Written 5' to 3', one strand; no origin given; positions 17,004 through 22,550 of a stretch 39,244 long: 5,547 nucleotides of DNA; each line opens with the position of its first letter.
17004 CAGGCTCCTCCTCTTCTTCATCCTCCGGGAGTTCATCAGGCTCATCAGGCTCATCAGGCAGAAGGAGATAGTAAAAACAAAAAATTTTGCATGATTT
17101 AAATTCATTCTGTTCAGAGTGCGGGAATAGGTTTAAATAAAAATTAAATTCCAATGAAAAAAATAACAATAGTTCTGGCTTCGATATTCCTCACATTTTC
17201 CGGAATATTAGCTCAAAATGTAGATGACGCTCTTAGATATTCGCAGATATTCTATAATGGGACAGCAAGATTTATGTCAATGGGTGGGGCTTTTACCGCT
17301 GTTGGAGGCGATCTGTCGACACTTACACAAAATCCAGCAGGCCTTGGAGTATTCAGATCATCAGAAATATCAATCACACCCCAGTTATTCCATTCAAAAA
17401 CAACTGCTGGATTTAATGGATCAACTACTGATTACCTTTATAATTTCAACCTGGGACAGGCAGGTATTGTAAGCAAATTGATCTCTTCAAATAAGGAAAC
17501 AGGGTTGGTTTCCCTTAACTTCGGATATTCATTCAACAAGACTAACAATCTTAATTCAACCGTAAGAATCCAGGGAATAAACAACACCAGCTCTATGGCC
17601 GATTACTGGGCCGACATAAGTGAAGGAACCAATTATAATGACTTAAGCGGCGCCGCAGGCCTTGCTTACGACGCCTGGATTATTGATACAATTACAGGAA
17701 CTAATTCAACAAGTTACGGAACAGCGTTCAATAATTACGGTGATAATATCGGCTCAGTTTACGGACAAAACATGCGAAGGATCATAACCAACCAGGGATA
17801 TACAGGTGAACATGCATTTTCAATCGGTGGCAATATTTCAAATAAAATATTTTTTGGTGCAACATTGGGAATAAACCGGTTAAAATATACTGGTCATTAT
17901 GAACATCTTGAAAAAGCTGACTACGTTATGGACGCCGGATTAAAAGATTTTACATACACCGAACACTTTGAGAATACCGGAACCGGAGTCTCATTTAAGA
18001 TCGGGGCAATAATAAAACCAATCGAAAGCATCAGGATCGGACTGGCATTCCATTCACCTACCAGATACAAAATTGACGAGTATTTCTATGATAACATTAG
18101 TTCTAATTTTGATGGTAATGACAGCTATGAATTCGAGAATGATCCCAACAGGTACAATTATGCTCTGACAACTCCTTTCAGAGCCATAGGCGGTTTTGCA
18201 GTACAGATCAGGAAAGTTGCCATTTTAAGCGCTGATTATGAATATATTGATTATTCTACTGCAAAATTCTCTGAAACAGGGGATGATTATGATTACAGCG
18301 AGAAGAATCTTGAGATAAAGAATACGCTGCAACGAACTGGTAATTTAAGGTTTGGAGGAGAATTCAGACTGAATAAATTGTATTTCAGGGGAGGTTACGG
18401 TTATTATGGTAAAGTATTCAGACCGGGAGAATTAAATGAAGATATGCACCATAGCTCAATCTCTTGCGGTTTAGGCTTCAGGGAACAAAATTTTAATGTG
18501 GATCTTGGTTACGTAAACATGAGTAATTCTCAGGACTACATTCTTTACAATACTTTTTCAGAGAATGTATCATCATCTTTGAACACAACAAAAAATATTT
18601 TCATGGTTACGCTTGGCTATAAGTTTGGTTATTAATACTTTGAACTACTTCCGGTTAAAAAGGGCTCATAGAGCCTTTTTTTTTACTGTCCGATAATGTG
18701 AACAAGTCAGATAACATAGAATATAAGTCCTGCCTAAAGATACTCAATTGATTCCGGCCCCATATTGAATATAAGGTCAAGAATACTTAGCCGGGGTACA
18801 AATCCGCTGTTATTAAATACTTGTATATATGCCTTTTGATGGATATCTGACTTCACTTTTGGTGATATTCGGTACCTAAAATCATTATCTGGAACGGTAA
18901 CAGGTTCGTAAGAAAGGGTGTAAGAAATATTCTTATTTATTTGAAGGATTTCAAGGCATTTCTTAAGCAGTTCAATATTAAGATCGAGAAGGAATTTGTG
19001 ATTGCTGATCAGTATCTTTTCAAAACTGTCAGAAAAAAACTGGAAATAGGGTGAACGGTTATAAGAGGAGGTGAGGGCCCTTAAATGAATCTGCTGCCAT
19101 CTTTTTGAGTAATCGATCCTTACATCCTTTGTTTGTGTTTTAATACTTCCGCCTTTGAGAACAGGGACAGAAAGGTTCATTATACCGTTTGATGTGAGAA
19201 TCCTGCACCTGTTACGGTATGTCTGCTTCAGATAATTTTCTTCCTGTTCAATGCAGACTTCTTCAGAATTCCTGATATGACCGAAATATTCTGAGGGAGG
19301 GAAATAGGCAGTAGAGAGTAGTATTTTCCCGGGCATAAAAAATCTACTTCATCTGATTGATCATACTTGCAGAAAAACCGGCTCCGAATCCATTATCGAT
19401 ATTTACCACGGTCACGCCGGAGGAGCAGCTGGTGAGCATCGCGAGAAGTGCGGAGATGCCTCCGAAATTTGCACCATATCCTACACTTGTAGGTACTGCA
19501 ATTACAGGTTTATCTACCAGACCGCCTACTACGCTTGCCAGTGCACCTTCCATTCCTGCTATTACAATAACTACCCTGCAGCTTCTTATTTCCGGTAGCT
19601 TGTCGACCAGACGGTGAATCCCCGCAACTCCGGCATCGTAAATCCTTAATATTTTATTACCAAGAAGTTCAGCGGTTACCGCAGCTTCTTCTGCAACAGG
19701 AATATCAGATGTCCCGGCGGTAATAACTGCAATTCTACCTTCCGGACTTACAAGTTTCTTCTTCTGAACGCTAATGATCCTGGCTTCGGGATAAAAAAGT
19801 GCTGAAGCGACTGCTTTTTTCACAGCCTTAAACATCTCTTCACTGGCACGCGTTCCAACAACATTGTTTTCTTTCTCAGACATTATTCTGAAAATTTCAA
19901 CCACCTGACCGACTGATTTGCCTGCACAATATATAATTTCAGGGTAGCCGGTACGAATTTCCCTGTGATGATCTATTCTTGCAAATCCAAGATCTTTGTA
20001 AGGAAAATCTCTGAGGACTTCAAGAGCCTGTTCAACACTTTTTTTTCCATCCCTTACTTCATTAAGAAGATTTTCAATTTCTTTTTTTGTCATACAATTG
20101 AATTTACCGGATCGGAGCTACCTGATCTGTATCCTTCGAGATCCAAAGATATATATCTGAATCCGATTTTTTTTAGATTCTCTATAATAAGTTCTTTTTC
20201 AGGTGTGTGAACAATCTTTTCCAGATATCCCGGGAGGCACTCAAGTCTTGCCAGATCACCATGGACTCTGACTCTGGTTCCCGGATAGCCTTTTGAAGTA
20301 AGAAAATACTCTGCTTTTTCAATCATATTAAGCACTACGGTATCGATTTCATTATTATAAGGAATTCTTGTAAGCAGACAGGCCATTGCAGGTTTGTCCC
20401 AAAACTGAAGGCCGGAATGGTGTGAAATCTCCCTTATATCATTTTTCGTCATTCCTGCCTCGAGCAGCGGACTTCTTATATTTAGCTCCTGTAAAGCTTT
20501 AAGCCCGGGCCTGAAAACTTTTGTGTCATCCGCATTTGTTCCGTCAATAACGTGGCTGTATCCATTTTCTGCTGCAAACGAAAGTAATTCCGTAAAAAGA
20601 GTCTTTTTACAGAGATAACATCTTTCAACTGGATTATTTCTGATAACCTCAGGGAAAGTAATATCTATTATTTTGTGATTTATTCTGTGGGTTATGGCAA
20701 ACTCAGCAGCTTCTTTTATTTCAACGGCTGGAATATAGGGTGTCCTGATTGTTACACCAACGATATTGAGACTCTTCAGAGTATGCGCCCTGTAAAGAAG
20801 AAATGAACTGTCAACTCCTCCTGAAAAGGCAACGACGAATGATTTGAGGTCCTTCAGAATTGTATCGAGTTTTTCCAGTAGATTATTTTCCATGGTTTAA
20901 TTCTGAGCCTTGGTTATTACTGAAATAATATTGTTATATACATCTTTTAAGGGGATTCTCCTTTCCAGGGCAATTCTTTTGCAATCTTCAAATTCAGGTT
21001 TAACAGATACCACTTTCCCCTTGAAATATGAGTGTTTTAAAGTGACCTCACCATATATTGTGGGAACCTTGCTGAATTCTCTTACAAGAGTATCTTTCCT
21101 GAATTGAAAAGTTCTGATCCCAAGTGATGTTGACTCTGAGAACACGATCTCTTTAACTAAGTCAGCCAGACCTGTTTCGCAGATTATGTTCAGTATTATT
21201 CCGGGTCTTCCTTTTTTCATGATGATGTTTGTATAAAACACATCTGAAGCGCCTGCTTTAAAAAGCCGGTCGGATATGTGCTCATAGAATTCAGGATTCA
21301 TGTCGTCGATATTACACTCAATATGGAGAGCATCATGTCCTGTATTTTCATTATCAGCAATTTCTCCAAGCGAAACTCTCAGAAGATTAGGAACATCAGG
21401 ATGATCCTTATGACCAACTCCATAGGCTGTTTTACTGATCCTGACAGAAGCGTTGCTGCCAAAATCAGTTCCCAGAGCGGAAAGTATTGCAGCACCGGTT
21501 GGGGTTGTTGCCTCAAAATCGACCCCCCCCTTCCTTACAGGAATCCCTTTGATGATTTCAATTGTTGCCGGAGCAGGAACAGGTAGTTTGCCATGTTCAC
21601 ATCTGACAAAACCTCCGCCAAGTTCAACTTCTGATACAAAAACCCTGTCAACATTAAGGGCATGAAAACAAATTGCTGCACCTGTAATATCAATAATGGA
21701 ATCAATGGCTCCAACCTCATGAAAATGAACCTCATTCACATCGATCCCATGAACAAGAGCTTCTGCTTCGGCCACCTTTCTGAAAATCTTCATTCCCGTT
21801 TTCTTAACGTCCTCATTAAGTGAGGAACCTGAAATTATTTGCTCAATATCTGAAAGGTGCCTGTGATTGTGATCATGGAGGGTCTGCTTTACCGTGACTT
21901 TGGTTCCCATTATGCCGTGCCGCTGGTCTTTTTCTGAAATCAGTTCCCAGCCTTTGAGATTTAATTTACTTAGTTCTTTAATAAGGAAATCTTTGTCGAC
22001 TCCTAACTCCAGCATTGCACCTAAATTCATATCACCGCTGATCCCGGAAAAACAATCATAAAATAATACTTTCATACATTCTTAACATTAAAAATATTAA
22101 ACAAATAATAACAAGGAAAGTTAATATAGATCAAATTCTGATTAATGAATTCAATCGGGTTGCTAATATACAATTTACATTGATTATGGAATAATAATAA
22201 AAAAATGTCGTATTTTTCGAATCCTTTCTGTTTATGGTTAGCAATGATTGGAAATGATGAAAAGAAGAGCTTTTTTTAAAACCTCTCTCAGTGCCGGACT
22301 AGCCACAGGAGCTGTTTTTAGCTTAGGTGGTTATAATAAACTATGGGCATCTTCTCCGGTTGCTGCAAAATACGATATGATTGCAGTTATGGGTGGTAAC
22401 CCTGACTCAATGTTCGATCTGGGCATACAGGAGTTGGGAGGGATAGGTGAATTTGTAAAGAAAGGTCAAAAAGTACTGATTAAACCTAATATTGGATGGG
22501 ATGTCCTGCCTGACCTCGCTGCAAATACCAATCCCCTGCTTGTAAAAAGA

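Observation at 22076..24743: Tat-exported DUF362 protein plus NapH-like polyferredoxin transcribed divergently from the lar operon: possible cofactor-dependent periplasmic redox module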

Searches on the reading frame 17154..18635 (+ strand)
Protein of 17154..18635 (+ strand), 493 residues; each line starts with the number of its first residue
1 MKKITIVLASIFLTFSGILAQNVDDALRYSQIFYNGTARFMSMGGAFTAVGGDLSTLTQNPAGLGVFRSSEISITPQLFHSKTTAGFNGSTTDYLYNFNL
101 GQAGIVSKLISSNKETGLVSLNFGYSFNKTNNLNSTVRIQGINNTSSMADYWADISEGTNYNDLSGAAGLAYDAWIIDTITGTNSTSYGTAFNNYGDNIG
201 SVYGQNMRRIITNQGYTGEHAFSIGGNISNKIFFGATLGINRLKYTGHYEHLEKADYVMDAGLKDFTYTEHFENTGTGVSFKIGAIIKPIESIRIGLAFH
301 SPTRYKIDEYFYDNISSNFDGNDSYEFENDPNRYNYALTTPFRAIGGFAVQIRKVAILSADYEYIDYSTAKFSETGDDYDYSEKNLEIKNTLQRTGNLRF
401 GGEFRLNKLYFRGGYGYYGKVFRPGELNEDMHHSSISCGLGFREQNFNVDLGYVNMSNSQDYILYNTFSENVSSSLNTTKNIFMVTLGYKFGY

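Call 3: search_protein_families(library=pfam, proteins=[window:17154-18635:+], max_evalue=0.01)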
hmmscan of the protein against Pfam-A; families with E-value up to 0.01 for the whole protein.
window:17154-18635:+ (493 aa): 2 families
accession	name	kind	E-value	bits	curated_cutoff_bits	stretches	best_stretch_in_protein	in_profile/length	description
PF03349.22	Toluene_X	-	4.2e-06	26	29.7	1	260-463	184-389/421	Outer membrane protein transport protein (OMPP1/FadL/TodX)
PF03687.19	UPF0164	-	0.0016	17.7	21.4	1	25-146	37-158/325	Uncharacterised protein family (UPF0164)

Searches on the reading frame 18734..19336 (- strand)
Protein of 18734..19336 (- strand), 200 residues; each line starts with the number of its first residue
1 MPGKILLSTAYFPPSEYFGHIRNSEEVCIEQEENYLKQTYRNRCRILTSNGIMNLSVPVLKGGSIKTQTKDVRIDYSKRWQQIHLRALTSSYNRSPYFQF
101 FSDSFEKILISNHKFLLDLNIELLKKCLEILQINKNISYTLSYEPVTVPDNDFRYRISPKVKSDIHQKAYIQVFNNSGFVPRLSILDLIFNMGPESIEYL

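Call 3: search_protein_families(library=pfam, proteins=[window:18734-19336:-], max_evalue=0.01)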
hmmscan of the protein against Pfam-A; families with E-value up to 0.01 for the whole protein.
window:18734-19336:- (200 aa): 1 family
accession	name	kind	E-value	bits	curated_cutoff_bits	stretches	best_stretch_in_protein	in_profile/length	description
PF08889.16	WbqC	-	4e-39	135.2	21.3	2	10-150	3-142/218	WbqC-like protein family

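Call 36: search_protein_families(library=ncbifam, proteins=[window:18734-19336:-], max_evalue=0.001)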
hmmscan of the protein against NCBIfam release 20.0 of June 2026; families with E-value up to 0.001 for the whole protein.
window:18734-19336:- (200 aa): 0 families

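Call 104: search_solved_structures(query=window:18734-19336:-, max_evalue=1, show_alignments=0)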
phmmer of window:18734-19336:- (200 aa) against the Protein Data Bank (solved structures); distinct sequences matched with E-value up to 1: 0.

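Call 109: predict_structure(protein=window:18734-19336:-)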
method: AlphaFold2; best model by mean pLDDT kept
length: 200 residues; sequences in the alignment: 1
mean_pLDDT: 33.5   pTM: 0.23
mean pLDDT of the five models: 33.5, 30.6, 29.6, 29.3, 27.5
residues with pLDDT >= 90: 0; 70-90: 0; 50-70: 4; < 50: 196
segments of 3 or more residues with pLDDT < 50: 1-124, 130-200
pLDDT, mean of each block of 10 residues (from residue 1): 27 27 29 28 31 31 27 26 24 26 29 36 49 45 41 33 38 43 45 36
secondary structure, 60 per line:
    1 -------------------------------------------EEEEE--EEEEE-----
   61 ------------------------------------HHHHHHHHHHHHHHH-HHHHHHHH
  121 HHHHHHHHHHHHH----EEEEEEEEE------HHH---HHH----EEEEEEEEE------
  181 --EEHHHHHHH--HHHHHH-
elements in order: E44-48 E51-55 H97-111 H113-133 E138-146 E166-174 H185-191 H194-199
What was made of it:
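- Tried and rejected: A single-sequence AlphaFold model of the WbqC-like protein failed (pLDDT 33.5, call 109), and that protein has no PDB sequence relative (call 104).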

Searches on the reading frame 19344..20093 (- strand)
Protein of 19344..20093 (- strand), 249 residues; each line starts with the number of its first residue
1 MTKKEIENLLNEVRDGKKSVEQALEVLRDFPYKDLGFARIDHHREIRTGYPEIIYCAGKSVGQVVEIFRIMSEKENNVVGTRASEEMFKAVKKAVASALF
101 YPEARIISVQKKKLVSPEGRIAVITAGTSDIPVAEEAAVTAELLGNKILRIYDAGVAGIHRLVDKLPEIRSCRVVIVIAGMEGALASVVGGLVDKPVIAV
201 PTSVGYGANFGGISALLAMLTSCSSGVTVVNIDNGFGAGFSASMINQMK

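Call 3: search_protein_families(library=pfam, proteins=[window:19344-20093:-], max_evalue=0.01)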
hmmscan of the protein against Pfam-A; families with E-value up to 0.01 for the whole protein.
window:19344-20093:- (249 aa): 1 family
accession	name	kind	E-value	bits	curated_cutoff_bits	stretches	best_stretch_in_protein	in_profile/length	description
PF00731.26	AIRC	-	1.7e-13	50.8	30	1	121-246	2-127/148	AIR carboxylase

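Call 36: search_protein_families(library=ncbifam, proteins=[window:19344-20093:-], max_evalue=0.001)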
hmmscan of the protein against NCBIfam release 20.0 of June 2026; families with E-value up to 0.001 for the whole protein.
window:19344-20093:- (249 aa): 2 families
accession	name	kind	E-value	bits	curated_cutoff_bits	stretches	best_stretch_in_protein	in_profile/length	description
NF033503.1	LarB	equivalog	4e-89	297.8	175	1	40-248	1-209/209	nickel pincer cofactor biosynthesis protein LarB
TIGR01162.1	purE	equivalog_domain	8e-07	28.7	149.6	1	121-243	1-123/156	5-(carboxyamino)imidazole ribonucleotide mutase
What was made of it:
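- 19344..20093 (-): larB, which carboxylates and hydrolyses NaAD in NPN synthesis. NF033503, 298 bits against a cutoff of 175 (call 36).
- Checked: larB is at 19344-20093(-): NF033503, 298 bits against a cutoff of 175 (calls 3, 36).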

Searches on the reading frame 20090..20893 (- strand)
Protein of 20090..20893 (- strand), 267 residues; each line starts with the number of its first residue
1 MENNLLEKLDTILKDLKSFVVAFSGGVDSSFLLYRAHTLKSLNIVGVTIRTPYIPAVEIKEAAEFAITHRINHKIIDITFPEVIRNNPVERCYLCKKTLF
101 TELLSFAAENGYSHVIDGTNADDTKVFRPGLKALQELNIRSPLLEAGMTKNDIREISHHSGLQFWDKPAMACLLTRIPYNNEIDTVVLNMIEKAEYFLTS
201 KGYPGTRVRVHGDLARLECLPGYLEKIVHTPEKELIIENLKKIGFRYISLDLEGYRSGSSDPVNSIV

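Call 3: search_protein_families(library=pfam, proteins=[window:20090-20893:-], max_evalue=0.01)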
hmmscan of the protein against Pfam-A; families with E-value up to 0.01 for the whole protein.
window:20090-20893:- (267 aa): 4 families
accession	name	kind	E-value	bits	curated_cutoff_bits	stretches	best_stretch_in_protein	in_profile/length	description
PF06508.19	QueC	-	9.6e-06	25.7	22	1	20-86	3-68/210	Queuosine biosynthesis protein QueC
PF01171.26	ATP_bind_3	-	0.00013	22.2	27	1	19-44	2-27/182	PP-loop family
PF02540.23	NAD_synthase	-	0.0014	18.3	21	1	15-79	17-82/242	NAD synthase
PF03054.22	tRNA_Me_trans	-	0.0045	17.1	20.6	0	19-51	3-34/202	tRNA methyl transferase HUP domain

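Call 36: search_protein_families(library=ncbifam, proteins=[window:20090-20893:-], max_evalue=0.001)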
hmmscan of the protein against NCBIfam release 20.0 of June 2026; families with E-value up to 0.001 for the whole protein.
window:20090-20893:- (267 aa): 6 families
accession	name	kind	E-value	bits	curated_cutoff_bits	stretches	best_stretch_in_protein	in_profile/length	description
TIGR00268.2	TIGR00268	equivalog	1.2e-86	290.2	150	1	6-259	3-257/259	ATP-dependent sacrificial sulfur transferase LarE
TIGR00364.1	TIGR00364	equivalog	3.9e-05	23.3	150.3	0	20-84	2-65/201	7-cyano-7-deazaguanine synthase QueC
TIGR02432.1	lysidine_TilS_N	equivalog_domain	8.8e-05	22.5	93.6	0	19-41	2-24/189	tRNA lysidine(34) synthetase TilS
NF007942.0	PRK10660.1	equivalog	0.00016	20.6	606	1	2-55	3-55/439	tRNA lysidine(34) synthetase TilS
NF010587.0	PRK13980.1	equivalog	0.00033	19.9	255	1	14-79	27-95/267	NAD+ synthase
NF038212.1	argG_rel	exception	0.00054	18.9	425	1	6-50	4-48/381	argininosuccinate synthase-related protein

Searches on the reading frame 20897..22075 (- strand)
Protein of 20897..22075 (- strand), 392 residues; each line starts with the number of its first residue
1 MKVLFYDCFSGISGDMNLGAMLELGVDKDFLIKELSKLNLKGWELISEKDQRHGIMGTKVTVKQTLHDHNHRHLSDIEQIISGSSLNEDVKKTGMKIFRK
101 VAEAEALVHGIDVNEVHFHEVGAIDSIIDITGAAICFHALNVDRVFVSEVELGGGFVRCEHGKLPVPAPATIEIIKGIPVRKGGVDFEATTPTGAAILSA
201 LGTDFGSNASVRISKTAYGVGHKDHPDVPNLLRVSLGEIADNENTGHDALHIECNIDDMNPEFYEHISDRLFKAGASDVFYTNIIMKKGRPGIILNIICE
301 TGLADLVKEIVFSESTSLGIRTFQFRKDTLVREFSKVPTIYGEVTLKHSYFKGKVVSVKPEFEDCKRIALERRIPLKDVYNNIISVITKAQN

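Call 3: search_protein_families(library=pfam, proteins=[window:20897-22075:-], max_evalue=0.01)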
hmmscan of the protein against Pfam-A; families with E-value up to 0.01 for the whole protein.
window:20897-22075:- (392 aa): 1 family
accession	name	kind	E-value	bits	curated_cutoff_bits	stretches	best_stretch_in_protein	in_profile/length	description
PF01969.22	Ni_insertion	-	5e-143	477.2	22.1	1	4-380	1-375/375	Nickel insertion protein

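Call 36: search_protein_families(library=ncbifam, proteins=[window:20897-22075:-], max_evalue=0.001)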
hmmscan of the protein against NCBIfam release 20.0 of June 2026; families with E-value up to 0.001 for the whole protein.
window:20897-22075:- (392 aa): 2 families
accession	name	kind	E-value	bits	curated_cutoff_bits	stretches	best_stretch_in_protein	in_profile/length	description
TIGR00299.2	nickel_LarC1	equivalog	5.9e-64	214.8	90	1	72-235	1-164/165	nickel pincer cofactor biosynthesis protein LarC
NF052512.1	nickel_LarC2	equivalog_domain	1.4e-40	138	50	1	251-366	3-118/118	nickel pincer cofactor biosynthesis protein LarC2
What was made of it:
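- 20897..22075 (-): larC (fused LarC1 + LarC2), the nickel-insertion step of NPN synthesis. PF01969 E 5e-143; TIGR00299 and NF052512 above cutoff (calls 3, 36).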

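Call 113: search_dna_similar(query=window:20897-22075:-, collection=plasmids, mode=protein, max_evalue=1e-10, max_rows=60)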
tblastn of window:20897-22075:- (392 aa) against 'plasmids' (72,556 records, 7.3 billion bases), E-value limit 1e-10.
Records with a match: 110; places in all: 112; records where one place covers at least 80% of the query: 95.
Best place of each record, by identity: <60% 110.
By first word of the organism name: Pseudosulfitobacter 47; Sulfitobacter 13; Lacticaseibacillus 11; Clostridium 9; Rhizobium 9; Lactiplantibacillus 3; Streptomyces 2; Embleya 2; Burkholderia 2; Acetoanaerobium 1; and 11 more.
By predicted mobility (MOB-suite, as given by PLSDB): non-mobilizable 88; conjugative 15; mobilizable 7.
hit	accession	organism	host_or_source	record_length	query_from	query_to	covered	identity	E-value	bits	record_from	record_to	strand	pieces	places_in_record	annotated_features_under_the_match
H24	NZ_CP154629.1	Acetoanaerobium noterae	cell culture,Sludge of a digestion ...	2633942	4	379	96%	38.2%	2e-72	253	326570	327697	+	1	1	none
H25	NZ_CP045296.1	Paenibacillus cellulositrophicus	cell culture,Thai soil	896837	72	383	79%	46.0%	6e-73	300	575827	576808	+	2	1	LarC family nickel insertion protein | larC: nickel insertion protein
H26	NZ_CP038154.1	Lacticaseibacillus paracasei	whole organism,Milk fan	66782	1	389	99%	35.7%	1e-66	236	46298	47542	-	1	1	larC: nickel pincer cofactor biosynthesis protein LarC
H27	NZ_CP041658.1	Lacticaseibacillus paracasei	Homo sapiens,human-fecal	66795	1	389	99%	35.7%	1e-66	236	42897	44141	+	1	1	larC: nickel pincer cofactor biosynthesis protein LarC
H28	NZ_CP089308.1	Lacticaseibacillus paracasei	single cell,cheese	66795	1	389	99%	35.7%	1e-66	236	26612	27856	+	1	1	larC: nickel pincer cofactor biosynthesis protein LarC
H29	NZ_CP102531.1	Lacticaseibacillus paracasei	Homo sapiens,Cell culture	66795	1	389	99%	35.7%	1e-66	236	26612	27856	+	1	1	larC: nickel pincer cofactor biosynthesis protein LarC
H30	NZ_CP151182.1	Lacticaseibacillus paracasei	Homo sapiens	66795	1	389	99%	35.7%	1e-66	236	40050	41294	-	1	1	larC: nickel pincer cofactor biosynthesis protein LarC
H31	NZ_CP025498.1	Lacticaseibacillus paracasei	cell culture,Korean adult feces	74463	1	389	99%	35.7%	1e-66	236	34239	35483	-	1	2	larC: nickel pincer cofactor biosynthesis protein LarC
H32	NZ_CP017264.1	Lacticaseibacillus paracasei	cell culture,cheese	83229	1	389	99%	35.7%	1e-66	236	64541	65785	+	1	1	larC: nickel pincer cofactor biosynthesis protein LarC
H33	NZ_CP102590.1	Niallia taxi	-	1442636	76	383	78%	44.9%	1e-69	290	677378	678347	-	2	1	none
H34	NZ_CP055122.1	Lactiplantibacillus plantarum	culture,Human GI tract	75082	1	389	94%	36.7%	2e-57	249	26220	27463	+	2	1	LarC family nickel insertion protein | larC: nickel insertion protein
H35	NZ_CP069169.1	Lactiplantibacillus plantarum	mixed culture,stinky xiancaigeng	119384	1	389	94%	36.7%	3e-57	249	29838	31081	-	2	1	LarC family nickel insertion protein | larC: nickel insertion protein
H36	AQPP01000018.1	Lacticaseibacillus paracasei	Actimel product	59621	1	381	92%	37.5%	1e-56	246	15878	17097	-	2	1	none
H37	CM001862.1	Lacticaseibacillus paracasei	Actimel product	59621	1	381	92%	37.5%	1e-56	246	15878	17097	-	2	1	none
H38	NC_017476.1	Lacticaseibacillus paracasei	homemade koumiss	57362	1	381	92%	37.5%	1e-56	246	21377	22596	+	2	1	LarC family nickel insertion protein | larC: nickel insertion protein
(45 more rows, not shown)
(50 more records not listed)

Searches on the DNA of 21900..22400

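Call 74: search_rna_families(source=window, start=21900, end=22400, threshold=evalue, max_evalue=1)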
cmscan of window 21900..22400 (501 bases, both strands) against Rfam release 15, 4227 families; matches with E-value up to 1: 0.
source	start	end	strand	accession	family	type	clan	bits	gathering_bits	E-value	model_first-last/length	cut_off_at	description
